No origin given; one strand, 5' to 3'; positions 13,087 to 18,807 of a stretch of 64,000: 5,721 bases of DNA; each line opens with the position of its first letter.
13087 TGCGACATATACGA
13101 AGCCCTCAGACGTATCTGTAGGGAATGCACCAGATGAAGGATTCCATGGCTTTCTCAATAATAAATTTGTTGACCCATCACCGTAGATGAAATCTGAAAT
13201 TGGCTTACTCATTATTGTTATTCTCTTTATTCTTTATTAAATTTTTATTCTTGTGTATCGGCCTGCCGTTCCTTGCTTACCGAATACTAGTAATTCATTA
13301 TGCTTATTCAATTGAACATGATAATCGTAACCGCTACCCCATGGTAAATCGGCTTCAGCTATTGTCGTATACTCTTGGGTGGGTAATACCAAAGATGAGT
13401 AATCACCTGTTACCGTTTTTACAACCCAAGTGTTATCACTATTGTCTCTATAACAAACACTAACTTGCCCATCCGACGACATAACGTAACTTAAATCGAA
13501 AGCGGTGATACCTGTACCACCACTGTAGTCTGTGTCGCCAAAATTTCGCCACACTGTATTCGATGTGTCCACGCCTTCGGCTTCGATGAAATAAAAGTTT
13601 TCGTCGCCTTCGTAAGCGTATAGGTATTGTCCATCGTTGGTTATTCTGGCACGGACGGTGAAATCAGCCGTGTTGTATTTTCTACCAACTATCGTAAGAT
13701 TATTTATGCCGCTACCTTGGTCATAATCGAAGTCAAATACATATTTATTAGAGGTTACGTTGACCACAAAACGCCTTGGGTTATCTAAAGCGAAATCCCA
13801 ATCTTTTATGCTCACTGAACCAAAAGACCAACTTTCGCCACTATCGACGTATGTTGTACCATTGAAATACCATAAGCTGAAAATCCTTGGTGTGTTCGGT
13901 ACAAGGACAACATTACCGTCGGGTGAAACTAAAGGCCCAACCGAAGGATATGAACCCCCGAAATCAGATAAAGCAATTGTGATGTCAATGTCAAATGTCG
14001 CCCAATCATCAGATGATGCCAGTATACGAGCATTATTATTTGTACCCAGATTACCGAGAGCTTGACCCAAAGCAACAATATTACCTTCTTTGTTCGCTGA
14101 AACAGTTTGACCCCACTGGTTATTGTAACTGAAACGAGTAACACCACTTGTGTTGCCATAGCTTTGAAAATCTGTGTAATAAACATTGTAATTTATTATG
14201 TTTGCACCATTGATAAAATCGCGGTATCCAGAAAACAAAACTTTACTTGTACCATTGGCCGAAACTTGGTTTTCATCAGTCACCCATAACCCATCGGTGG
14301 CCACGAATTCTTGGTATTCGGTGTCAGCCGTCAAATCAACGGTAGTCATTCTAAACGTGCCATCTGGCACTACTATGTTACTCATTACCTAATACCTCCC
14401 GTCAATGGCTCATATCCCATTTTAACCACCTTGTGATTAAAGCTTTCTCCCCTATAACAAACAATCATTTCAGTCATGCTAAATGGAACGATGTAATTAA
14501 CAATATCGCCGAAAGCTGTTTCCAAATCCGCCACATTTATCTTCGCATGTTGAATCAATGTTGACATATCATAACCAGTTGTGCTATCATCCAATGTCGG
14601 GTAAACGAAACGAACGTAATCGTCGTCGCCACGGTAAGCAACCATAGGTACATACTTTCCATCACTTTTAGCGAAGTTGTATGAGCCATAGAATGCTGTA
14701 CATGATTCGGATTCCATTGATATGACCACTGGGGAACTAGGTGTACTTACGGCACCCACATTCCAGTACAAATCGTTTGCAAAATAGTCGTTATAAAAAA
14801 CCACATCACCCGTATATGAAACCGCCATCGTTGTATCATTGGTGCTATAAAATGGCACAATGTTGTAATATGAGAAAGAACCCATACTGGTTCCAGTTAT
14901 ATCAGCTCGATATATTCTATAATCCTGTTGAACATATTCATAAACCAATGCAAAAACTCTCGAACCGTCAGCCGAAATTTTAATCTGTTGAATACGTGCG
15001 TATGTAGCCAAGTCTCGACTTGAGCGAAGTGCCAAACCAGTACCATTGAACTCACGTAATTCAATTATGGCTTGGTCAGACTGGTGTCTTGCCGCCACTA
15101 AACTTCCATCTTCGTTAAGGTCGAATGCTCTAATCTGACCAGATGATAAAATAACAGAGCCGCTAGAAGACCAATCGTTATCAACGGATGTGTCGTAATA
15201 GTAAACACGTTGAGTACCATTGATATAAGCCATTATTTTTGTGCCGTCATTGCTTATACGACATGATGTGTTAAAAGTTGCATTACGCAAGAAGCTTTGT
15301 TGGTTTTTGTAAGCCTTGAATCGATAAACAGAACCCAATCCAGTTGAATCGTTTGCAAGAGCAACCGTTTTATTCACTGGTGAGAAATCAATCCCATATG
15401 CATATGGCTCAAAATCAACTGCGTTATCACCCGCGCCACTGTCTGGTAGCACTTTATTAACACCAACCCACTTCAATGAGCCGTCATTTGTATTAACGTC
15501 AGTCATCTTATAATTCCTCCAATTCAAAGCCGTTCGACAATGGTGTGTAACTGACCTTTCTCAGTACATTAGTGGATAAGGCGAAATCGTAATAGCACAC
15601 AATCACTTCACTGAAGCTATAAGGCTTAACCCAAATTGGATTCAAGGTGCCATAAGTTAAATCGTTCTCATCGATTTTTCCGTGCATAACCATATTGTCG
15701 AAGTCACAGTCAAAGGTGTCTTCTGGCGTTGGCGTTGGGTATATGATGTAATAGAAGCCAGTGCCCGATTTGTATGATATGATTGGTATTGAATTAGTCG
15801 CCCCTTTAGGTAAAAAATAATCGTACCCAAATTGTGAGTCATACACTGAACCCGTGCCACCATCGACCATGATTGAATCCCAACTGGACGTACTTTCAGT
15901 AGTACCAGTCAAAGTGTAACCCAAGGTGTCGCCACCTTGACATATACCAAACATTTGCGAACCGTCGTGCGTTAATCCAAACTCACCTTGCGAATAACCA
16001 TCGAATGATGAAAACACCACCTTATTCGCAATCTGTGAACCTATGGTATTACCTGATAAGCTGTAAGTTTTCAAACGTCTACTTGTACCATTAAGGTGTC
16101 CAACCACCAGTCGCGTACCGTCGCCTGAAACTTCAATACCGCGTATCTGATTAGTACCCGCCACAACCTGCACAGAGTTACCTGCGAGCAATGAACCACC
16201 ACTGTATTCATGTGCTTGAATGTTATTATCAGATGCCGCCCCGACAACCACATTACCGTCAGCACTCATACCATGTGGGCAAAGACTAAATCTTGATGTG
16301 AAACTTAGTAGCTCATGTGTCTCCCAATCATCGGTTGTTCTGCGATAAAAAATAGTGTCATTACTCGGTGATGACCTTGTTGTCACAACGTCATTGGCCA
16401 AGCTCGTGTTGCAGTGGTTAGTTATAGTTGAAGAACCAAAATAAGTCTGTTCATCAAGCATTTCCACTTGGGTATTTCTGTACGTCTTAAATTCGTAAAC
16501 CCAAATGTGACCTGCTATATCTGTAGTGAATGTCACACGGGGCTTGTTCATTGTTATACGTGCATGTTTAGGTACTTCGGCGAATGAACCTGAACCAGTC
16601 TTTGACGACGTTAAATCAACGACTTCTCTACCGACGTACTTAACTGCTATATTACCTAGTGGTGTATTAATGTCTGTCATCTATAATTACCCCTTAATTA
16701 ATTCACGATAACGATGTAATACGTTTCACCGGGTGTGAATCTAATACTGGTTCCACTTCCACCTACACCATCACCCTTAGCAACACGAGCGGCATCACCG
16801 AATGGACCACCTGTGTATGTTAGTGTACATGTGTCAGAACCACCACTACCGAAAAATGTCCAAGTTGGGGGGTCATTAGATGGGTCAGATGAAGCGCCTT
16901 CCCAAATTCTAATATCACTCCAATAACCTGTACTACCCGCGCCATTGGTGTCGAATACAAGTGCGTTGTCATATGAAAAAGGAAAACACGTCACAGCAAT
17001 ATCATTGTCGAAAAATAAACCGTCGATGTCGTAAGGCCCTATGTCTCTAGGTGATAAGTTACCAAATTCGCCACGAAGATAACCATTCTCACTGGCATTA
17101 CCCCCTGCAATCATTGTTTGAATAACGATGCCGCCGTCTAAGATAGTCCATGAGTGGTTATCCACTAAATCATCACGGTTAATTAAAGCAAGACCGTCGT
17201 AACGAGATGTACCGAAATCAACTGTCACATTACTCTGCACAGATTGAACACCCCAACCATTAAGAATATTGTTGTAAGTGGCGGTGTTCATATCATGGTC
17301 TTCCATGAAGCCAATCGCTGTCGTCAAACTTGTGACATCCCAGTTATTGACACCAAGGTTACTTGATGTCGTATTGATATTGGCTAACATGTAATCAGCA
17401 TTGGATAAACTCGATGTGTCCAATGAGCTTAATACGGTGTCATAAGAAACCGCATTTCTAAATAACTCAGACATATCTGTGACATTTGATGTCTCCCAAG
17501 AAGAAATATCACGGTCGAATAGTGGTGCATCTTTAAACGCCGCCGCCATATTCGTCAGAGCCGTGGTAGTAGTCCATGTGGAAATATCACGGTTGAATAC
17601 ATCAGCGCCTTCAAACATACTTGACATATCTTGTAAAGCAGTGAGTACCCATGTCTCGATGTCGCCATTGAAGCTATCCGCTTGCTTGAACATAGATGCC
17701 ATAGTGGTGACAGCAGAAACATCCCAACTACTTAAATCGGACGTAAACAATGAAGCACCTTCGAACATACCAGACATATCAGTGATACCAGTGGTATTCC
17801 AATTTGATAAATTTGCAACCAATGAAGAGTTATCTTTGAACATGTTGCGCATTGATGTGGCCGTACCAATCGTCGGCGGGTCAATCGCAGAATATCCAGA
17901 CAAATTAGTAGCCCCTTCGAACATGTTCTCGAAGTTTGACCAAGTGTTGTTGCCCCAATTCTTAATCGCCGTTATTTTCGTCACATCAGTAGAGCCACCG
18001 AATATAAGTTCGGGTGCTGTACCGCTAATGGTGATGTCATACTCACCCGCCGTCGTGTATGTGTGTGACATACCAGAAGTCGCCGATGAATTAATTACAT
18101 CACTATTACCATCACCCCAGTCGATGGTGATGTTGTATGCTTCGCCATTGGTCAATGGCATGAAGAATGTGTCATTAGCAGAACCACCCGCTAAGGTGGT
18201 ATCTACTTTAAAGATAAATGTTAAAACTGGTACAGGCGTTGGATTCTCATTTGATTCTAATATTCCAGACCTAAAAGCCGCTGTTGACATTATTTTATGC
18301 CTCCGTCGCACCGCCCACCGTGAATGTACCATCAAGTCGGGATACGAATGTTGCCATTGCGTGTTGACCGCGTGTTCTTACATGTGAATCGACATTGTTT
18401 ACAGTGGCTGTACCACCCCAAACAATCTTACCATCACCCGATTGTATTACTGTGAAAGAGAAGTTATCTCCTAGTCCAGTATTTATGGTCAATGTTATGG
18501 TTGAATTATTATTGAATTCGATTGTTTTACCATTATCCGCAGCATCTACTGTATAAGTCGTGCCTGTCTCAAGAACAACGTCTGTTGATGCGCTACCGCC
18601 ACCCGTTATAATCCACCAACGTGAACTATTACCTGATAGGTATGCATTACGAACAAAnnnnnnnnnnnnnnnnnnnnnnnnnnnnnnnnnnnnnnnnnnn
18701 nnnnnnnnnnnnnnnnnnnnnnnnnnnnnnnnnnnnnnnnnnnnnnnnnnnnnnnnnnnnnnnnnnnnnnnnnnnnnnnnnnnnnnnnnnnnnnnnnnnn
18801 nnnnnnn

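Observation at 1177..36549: A 35-kb combinatorial fibre arsenal built from a small set of shuffled modules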

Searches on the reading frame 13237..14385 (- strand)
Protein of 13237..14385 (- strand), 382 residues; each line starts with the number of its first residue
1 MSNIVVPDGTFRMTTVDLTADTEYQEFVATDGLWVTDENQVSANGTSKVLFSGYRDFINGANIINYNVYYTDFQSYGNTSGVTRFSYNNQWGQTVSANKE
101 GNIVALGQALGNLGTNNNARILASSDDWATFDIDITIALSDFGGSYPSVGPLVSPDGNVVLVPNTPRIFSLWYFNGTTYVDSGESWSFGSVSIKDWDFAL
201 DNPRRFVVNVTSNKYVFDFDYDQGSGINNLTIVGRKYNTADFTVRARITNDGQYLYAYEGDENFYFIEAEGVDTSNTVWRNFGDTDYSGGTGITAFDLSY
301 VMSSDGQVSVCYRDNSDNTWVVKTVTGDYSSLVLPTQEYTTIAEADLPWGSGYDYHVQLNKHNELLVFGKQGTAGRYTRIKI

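Call 5: search_protein_families(library=pfam, proteins=[window:13237-14385:-], max_evalue=0.01)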
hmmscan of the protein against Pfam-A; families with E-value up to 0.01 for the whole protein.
window:13237-14385:- (382 aa): 0 families

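Call 9: search_protein_families(library=phrogs, proteins=[window:13237-14385:-], max_evalue=0.001)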
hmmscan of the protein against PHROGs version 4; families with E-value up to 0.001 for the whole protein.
window:13237-14385:- (382 aa): 0 families

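Call 34: predict_structure(alignment_id=A1)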
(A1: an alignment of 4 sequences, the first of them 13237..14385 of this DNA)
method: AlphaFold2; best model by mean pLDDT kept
length: 382 residues; sequences in the alignment: 4
mean_pLDDT: 37.7   pTM: 0.36
mean pLDDT of the five models: 37.7, 35.3, 34.0, 33.9, 30.9
residues with pLDDT >= 90: 0; 70-90: 0; 50-70: 84; < 50: 298
segments of 3 or more residues with pLDDT < 50: 1-193, 219-230, 239-243, 259-263, 274-339, 349-353, 359-364
pLDDT, mean of each block of 10 residues (from residue 1): 26 27 23 23 27 26 25 24 25 31 30 25 26 30 32 29 30 28 31 49 57 58 41 56 54 55 55 42 31 36 43 42 43 39 54 50 52 56 45
secondary structure, 60 per line:
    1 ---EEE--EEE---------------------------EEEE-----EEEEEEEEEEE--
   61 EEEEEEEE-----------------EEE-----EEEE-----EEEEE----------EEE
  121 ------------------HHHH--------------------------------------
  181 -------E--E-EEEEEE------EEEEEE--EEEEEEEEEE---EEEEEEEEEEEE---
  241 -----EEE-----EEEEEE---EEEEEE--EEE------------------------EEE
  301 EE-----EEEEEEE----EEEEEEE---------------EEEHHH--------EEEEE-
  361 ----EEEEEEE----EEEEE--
elements in order: E4-6 E9-11 E39-42 E48-58 E61-68 E86-88 E94-97 E103-107 E118-120 H139-142 E193-198 E205-210 E213-222 E226-237 E246-248 E254-259 E263-268 E271-273 E298-302 E308-314 E319-325 E341-343 E355-359 E365-371 E376-380

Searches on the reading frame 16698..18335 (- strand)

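Call 5: search_protein_families(library=pfam, proteins=[window:16698-18335:-], max_evalue=0.01)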
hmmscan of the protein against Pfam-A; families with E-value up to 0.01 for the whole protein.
window:16698-18335:- (545 aa): 3 families
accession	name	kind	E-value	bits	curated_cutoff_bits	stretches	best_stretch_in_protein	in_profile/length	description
PF03382.20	DUF285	-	1.2e-68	228.7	25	3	160-280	1-120/120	Mycoplasma protein of unknown function, DUF285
PF00801.26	PKD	-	0.00057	20.3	23.5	1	57-106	17-66/80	PKD domain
PF18911.6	PKD_4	-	0.00077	19.9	27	1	61-103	29-66/85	PKD domain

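Call 9: search_protein_families(library=phrogs, proteins=[window:16698-18335:-], max_evalue=0.001)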
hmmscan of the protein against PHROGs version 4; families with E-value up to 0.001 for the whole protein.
window:16698-18335:- (545 aa): 5 families
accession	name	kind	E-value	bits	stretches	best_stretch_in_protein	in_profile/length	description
phrog_17273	-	unknown function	2.5e-39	135.4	1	125-344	1154-1369/1713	-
phrog_22899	-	unknown function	3.9e-29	101.7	1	39-379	17-374/1857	-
phrog_3649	-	unknown function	6.6e-23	82.3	2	160-267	215-324/375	-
phrog_35701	-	unknown function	1e-06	29.7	0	190-233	1-50/78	-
phrog_14220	-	unknown function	3.7e-05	24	1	69-107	346-384/401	-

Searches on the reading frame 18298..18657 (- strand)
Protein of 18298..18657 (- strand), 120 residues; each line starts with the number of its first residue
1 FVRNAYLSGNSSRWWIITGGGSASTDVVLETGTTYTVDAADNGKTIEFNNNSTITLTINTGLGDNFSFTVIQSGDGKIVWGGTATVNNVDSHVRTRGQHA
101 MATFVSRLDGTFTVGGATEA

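Call 42: search_solved_structures(query=A3, max_evalue=1)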
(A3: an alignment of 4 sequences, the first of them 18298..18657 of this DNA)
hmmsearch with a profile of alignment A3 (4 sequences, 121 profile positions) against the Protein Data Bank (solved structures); distinct sequences matched with E-value up to 1: 2.
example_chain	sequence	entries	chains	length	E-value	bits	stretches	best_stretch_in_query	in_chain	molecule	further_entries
5it7_E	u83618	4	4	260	0.68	13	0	25-116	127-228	40S ribosomal protein S4 | Ribosomal protein eS4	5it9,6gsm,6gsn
3j80_E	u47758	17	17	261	0.69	13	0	25-116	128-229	eS4 | 40S ribosomal protein S4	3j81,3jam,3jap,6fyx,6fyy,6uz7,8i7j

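Call 115: find_related_loci(query=A7, collection=metagenome_contigs, flank=6000)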
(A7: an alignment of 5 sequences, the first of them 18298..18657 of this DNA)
Query A7 (120 aa) in metagenome_contigs; peptide patterns used: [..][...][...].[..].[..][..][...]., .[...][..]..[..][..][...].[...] (x = any residue, [..] = any of these).
124 stretches matched a pattern; 1 encode a relative of the query (tblastn E <= 1e-3); 1 distinct loci.
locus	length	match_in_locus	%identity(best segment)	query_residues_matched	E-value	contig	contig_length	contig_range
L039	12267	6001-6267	80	31-119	5e-44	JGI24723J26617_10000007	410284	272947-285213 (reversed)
